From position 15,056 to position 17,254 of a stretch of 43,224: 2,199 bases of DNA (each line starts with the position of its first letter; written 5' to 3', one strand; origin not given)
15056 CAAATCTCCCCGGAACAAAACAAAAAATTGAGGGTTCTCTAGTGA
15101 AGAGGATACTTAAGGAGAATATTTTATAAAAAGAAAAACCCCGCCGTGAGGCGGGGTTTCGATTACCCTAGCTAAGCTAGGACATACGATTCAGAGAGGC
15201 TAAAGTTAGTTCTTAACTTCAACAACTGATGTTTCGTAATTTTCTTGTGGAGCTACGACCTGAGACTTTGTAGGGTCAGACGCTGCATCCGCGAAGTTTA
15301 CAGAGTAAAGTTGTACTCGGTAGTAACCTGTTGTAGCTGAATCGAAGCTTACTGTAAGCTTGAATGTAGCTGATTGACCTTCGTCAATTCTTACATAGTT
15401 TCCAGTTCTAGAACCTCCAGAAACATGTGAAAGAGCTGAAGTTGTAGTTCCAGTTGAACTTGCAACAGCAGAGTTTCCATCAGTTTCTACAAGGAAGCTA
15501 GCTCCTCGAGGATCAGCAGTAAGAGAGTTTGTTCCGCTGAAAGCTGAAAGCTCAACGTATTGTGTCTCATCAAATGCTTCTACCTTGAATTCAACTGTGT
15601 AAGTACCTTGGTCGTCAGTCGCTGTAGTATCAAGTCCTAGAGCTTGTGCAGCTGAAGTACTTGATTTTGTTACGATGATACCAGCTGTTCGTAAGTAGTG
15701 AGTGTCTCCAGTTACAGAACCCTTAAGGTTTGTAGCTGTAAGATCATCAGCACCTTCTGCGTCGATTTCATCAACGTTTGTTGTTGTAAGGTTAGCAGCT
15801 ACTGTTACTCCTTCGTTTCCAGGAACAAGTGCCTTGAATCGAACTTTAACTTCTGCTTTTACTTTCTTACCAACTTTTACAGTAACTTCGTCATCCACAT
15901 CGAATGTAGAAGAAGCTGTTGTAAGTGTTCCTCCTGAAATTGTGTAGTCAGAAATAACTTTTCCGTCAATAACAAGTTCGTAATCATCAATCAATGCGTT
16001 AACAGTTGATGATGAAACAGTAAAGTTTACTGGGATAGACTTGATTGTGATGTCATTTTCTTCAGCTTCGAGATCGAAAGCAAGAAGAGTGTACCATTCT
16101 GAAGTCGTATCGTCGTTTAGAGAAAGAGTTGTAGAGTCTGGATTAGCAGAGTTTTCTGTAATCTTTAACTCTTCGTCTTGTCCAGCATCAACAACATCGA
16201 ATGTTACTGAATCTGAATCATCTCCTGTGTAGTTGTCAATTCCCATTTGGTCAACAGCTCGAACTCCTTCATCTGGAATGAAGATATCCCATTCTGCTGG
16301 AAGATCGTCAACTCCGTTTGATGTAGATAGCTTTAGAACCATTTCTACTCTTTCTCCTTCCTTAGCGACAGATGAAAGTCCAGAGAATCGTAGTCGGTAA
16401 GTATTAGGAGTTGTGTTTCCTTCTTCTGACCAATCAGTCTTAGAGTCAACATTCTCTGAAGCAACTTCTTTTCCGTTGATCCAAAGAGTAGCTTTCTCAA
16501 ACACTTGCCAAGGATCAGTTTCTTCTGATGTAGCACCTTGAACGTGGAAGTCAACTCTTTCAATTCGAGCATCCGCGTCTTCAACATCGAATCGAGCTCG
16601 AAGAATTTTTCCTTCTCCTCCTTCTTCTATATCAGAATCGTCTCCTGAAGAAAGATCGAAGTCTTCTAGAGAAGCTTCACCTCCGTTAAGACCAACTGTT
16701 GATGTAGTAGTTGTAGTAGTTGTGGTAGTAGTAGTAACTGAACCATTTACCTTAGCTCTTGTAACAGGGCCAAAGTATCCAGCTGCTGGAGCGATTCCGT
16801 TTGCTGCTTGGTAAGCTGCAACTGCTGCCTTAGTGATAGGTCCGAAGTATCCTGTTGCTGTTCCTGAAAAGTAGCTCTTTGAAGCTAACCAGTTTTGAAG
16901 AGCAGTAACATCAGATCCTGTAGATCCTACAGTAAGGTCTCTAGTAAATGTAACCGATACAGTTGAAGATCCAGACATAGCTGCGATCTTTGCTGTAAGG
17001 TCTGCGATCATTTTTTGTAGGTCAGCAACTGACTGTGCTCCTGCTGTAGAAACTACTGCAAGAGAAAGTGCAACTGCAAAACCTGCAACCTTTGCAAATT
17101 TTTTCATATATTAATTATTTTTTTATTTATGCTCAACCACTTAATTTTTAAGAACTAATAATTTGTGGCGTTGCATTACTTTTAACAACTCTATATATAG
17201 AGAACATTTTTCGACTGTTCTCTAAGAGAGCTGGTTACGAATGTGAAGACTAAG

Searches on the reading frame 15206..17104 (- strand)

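Call 15: search_protein_families(library=pfam, proteins=[window:15206-17104:-], max_evalue=0.01)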
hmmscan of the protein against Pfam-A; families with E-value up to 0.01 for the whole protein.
window:15206-17104:- (632 aa): 1 family
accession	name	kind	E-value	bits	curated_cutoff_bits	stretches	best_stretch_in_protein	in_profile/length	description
PF01471.23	PG_binding_1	-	6.2e-14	52.4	23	1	62-118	1-56/57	Putative peptidoglycan binding domain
